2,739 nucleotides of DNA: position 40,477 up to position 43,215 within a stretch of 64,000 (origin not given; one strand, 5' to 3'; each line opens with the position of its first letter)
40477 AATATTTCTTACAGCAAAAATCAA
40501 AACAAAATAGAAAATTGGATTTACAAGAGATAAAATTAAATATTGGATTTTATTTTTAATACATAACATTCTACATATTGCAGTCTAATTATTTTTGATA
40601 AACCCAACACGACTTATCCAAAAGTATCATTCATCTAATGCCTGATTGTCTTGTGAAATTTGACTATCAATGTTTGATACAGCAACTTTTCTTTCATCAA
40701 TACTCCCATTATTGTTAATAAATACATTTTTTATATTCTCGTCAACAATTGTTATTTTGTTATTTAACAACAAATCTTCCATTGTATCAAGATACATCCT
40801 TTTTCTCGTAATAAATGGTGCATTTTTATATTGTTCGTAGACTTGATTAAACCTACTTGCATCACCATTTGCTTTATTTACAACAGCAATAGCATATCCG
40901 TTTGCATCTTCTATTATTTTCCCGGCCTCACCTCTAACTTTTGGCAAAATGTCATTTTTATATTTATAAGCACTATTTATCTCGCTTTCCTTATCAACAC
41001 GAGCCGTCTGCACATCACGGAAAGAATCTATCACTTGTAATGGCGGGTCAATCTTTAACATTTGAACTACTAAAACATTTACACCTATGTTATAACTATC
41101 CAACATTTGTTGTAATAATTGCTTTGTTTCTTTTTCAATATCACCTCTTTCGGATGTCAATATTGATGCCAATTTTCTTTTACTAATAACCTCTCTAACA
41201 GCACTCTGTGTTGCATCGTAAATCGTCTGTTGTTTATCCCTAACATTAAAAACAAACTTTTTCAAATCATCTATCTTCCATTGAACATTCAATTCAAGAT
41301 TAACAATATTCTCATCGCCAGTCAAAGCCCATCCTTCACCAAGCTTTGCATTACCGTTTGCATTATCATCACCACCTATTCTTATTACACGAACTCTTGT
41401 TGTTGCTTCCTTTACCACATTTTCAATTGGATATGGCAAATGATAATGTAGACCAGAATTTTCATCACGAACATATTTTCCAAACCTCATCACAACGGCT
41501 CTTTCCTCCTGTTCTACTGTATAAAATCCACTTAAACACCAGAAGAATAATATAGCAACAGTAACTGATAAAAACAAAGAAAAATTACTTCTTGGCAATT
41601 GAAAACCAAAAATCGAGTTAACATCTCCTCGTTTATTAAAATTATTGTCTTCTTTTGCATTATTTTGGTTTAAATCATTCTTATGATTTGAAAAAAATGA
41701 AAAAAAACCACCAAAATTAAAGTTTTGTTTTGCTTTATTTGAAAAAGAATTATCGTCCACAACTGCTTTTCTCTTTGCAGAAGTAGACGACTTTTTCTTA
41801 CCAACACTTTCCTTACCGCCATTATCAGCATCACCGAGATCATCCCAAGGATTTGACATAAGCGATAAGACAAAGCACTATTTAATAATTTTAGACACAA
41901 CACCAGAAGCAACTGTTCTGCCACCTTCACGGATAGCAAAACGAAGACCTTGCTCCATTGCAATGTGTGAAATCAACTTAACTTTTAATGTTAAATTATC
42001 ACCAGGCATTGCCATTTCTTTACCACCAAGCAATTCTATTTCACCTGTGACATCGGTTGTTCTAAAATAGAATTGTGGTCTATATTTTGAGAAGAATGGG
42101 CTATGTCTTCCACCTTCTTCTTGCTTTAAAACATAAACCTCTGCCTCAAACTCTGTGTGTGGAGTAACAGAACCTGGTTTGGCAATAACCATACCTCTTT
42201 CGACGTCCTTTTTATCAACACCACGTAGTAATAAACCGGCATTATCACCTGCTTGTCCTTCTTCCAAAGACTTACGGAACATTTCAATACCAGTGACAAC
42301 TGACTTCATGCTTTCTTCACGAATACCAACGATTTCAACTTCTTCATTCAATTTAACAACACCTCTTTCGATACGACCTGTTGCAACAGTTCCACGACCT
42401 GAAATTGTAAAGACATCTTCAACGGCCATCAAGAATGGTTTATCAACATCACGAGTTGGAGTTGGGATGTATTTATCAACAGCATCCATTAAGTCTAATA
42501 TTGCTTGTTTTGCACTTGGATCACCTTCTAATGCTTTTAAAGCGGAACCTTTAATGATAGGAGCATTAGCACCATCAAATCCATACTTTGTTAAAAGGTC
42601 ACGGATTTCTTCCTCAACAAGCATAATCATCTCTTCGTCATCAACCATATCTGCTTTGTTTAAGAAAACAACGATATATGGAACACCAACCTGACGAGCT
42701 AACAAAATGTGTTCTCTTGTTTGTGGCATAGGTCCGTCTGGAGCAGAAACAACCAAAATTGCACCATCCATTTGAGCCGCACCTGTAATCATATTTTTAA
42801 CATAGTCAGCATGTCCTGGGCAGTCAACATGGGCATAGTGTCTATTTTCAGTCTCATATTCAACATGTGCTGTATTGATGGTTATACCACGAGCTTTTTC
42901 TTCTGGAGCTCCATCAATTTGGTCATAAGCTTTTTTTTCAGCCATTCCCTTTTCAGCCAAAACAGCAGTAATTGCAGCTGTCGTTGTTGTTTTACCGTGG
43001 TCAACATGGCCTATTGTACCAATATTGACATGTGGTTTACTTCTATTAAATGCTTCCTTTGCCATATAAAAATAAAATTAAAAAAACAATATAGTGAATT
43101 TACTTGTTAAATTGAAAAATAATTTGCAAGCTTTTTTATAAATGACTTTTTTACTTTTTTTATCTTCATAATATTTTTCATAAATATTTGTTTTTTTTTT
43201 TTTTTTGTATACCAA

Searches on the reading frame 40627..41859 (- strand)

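Call 7: search_protein_families(library=pfam, proteins=[window:40627-41859:-])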
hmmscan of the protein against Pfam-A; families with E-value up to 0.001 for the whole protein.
window:40627-41859:- (410 aa): 1 family
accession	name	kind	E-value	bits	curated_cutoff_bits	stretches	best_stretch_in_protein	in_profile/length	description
PF01145.31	Band_7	-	6.2e-29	101.7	23.6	1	114-299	2-174/176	SPFH domain / Band 7 family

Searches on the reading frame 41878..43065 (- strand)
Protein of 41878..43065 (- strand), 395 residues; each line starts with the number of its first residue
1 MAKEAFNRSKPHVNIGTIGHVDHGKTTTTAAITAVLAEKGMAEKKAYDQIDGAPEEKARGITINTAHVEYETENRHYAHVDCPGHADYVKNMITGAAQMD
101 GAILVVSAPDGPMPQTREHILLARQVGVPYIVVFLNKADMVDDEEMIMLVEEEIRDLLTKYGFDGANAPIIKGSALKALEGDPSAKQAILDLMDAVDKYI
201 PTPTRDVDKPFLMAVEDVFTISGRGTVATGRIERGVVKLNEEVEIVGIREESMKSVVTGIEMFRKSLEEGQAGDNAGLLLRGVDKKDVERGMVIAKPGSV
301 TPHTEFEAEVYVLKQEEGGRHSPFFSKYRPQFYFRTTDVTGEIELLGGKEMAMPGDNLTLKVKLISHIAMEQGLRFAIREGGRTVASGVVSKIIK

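Call 7: search_protein_families(library=pfam, proteins=[window:41878-43065:-])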
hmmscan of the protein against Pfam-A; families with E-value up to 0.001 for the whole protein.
window:41878-43065:- (395 aa): 3 families
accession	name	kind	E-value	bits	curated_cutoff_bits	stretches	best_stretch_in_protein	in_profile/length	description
PF00009.33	GTP_EFTU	-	2.7e-65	219.9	26.5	1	10-202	1-188/188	Elongation factor Tu GTP binding domain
PF03143.23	GTP_EFTU_D3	-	1.4e-37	128.7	27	1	299-393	1-105/106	Elongation factor Tu C-terminal domain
PF03144.31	GTP_EFTU_D2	-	9.2e-20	71.3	30.3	1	225-295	1-73/73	Elongation factor Tu domain 2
